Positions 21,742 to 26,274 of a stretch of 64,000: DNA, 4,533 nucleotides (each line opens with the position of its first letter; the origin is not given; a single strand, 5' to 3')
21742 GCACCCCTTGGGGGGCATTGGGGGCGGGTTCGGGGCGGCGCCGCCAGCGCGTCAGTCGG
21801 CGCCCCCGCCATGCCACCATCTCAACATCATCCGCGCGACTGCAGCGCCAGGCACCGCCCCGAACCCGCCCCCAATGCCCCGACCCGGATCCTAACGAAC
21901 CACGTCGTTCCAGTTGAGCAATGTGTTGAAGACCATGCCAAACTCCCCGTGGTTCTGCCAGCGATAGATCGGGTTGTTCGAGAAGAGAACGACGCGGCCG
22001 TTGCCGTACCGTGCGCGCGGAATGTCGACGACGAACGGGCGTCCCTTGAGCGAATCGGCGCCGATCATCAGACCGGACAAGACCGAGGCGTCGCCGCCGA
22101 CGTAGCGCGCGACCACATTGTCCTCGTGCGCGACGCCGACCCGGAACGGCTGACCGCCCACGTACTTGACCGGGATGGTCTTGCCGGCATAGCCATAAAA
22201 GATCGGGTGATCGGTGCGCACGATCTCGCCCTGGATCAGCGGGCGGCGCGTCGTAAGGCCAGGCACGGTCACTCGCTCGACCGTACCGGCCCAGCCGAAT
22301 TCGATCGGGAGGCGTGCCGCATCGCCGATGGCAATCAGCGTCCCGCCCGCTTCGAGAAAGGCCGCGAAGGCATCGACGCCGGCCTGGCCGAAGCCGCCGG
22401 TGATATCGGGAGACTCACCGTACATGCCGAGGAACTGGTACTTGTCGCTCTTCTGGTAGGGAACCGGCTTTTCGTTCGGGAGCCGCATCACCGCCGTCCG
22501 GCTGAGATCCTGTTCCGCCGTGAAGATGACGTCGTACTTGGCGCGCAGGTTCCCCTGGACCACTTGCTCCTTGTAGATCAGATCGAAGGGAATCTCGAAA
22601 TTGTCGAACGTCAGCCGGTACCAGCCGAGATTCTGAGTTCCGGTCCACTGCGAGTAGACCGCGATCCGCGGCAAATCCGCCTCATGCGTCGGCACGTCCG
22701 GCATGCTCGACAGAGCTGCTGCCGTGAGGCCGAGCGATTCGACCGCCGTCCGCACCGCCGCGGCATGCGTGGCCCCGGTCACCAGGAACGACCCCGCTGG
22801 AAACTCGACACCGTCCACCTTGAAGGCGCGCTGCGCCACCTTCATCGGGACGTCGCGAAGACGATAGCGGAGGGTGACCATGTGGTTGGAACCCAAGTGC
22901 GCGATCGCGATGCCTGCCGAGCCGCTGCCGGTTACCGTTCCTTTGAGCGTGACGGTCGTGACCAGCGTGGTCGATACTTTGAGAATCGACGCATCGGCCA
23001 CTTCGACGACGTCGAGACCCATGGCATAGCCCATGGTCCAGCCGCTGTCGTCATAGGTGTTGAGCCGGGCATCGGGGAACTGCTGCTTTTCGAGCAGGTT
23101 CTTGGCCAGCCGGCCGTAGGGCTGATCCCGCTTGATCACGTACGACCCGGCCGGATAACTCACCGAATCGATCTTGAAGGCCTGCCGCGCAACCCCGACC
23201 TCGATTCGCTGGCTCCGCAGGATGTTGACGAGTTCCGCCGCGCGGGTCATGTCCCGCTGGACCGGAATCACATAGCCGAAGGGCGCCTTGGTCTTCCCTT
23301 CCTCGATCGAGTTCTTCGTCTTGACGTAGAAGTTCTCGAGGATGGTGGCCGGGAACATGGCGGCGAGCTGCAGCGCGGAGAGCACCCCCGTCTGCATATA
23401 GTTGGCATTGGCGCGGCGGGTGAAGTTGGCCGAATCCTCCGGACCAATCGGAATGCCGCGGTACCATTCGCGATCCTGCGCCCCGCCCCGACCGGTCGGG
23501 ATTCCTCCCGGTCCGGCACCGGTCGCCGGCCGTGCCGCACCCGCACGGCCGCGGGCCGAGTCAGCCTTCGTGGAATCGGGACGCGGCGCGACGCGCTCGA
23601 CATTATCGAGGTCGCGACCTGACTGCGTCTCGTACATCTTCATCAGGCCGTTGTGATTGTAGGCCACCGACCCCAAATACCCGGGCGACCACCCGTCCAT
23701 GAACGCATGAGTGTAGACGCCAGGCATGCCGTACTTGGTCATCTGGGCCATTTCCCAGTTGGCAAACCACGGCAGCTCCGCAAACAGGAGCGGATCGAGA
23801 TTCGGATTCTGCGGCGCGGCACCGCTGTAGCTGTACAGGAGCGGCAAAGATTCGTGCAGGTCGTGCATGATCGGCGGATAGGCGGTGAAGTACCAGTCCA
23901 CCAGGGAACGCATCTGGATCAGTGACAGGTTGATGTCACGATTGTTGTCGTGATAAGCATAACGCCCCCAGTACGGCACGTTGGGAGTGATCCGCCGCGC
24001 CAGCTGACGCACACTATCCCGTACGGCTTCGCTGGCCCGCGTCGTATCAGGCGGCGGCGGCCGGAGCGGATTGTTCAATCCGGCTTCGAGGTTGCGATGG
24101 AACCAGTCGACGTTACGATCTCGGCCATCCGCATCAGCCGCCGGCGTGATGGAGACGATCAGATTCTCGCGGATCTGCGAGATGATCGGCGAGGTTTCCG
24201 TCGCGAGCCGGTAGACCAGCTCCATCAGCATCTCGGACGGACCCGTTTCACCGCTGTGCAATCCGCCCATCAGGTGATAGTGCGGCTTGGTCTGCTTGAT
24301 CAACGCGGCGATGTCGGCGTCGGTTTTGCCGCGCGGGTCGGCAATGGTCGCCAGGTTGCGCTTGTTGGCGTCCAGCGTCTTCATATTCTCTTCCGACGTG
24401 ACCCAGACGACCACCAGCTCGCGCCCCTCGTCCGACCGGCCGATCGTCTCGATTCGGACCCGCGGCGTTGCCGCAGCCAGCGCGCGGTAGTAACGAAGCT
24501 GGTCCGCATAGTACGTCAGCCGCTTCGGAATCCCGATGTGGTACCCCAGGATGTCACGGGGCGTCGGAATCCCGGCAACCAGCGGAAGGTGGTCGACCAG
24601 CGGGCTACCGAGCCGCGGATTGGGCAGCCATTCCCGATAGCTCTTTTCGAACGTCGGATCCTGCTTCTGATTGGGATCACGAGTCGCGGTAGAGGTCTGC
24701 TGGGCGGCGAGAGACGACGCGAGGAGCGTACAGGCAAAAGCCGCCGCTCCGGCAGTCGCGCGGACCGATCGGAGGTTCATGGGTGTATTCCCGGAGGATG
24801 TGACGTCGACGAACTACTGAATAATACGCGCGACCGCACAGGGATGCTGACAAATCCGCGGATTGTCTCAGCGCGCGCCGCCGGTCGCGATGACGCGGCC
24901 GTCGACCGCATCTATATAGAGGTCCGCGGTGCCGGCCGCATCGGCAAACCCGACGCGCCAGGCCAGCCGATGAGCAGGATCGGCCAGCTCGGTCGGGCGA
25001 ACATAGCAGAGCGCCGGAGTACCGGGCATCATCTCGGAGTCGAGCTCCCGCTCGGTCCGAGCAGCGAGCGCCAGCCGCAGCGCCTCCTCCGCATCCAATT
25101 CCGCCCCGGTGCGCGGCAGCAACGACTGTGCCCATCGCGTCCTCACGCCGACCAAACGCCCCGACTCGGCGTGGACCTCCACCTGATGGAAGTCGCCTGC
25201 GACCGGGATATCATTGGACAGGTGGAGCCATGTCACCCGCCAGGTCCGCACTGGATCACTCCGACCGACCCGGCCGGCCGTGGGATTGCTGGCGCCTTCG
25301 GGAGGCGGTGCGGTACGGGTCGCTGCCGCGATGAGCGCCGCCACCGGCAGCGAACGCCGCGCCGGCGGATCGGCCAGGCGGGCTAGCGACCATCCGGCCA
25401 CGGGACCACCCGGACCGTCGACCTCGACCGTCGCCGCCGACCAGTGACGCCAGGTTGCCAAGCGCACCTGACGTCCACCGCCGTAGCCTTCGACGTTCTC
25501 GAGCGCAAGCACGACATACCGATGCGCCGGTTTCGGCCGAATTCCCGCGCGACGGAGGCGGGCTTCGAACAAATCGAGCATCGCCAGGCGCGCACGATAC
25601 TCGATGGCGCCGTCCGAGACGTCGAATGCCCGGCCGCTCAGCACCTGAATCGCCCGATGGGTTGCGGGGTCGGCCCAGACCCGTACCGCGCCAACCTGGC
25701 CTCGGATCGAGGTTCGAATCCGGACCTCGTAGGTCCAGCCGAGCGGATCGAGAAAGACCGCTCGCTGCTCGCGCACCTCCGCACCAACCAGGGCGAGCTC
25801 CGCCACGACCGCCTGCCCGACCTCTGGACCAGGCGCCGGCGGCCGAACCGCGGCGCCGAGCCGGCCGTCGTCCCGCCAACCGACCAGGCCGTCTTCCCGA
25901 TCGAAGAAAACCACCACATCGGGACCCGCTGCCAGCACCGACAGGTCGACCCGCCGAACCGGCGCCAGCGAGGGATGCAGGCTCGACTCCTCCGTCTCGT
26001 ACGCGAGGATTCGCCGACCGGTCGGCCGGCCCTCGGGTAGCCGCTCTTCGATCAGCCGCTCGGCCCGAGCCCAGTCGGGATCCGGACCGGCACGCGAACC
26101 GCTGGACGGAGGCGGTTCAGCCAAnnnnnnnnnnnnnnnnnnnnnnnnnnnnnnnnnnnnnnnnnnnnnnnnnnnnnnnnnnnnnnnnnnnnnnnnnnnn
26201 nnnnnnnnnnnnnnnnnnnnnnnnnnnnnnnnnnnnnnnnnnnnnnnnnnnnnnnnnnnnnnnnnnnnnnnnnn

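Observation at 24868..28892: Orphan DUF4123-led four-gene module (adaptor / small beta protein / 625-aa candidate effector / PepSY-like protein) with no T6SS core nearby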

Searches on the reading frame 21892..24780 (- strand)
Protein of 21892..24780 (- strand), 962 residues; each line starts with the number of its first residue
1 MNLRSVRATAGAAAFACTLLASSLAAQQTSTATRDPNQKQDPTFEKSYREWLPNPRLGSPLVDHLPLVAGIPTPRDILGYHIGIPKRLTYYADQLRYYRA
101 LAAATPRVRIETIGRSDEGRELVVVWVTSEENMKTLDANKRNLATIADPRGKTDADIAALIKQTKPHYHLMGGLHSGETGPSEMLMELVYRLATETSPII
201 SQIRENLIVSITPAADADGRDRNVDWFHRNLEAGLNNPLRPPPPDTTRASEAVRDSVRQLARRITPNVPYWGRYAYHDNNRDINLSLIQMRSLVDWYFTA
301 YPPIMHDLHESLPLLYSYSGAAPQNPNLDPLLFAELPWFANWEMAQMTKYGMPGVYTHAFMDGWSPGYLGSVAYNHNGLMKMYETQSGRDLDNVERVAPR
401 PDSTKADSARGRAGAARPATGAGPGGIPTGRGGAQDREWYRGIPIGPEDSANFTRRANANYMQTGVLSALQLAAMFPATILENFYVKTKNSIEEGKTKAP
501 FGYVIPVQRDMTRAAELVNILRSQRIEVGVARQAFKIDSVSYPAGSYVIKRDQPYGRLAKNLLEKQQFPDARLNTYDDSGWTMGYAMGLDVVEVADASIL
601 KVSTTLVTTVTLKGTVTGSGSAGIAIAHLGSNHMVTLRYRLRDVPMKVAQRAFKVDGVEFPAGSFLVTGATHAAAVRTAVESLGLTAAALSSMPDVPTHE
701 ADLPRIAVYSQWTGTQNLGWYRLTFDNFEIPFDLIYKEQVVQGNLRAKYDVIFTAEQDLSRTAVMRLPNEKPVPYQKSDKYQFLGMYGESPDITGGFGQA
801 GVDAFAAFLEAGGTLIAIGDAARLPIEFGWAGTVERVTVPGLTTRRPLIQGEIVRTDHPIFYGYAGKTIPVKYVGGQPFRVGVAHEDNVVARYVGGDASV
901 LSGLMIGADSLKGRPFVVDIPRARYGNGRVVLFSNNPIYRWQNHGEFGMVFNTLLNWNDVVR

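Call 3: search_protein_families(library=pfam, proteins=[window:21892-24780:-], max_evalue=1)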
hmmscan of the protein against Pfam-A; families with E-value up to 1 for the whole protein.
window:21892-24780:- (962 aa): 1 family
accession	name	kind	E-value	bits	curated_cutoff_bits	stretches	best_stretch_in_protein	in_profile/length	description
PF00246.29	Peptidase_M14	-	1.5e-11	44.9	21.6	1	96-222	3-105/286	Zinc carboxypeptidase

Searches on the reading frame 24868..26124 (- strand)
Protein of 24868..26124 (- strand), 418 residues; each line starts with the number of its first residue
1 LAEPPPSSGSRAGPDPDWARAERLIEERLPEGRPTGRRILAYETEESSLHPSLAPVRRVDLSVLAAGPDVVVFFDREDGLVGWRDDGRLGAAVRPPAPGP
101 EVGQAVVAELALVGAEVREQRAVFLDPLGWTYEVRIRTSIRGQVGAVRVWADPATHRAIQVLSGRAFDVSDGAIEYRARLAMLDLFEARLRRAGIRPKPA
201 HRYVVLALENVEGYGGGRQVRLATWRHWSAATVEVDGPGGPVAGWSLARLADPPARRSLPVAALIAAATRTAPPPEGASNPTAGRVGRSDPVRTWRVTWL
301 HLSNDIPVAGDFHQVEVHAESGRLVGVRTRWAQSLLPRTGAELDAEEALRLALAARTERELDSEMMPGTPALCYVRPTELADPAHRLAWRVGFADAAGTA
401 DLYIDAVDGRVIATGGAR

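Call 3: search_protein_families(library=pfam, proteins=[window:24868-26124:-], max_evalue=1)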
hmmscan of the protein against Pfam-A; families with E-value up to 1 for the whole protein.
window:24868-26124:- (418 aa): 1 family
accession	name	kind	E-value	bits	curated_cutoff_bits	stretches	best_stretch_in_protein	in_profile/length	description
PF03413.25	PepSY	-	6.1e-08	33.3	24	1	343-413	2-58/60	Peptidase propeptide and YPEB domain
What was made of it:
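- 24868..26124 (-): Gene 4, 418-aa candidate immunity protein. It is a fusion of three modules (aa ~23-164, ~174-331 and ~343-413) with PepSY-like endings and has no signal peptide. Pfam PepSY at aa 343-413, E 6e-8 (call 3).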

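Call 4: search_protein_families(library=ncbifam, proteins=[window:24868-26124:-], max_evalue=1)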
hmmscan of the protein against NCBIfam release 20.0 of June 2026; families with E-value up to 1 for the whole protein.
window:24868-26124:- (418 aa): 0 families

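Call 5: search_protein_families(library=padloc, proteins=[window:24868-26124:-], max_evalue=1)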
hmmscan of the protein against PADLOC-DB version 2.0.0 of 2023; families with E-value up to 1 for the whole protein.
window:24868-26124:- (418 aa): 0 families

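Call 82: search_solved_structures(query=A6, max_evalue=10, show_alignments=2)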
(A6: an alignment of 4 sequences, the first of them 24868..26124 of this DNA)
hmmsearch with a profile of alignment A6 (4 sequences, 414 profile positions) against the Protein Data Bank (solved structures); distinct sequences matched with E-value up to 10: 1.
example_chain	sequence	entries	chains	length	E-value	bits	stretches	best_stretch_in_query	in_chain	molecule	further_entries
5tpj_A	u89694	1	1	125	0.28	13.4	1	103-157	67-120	denovo NTF2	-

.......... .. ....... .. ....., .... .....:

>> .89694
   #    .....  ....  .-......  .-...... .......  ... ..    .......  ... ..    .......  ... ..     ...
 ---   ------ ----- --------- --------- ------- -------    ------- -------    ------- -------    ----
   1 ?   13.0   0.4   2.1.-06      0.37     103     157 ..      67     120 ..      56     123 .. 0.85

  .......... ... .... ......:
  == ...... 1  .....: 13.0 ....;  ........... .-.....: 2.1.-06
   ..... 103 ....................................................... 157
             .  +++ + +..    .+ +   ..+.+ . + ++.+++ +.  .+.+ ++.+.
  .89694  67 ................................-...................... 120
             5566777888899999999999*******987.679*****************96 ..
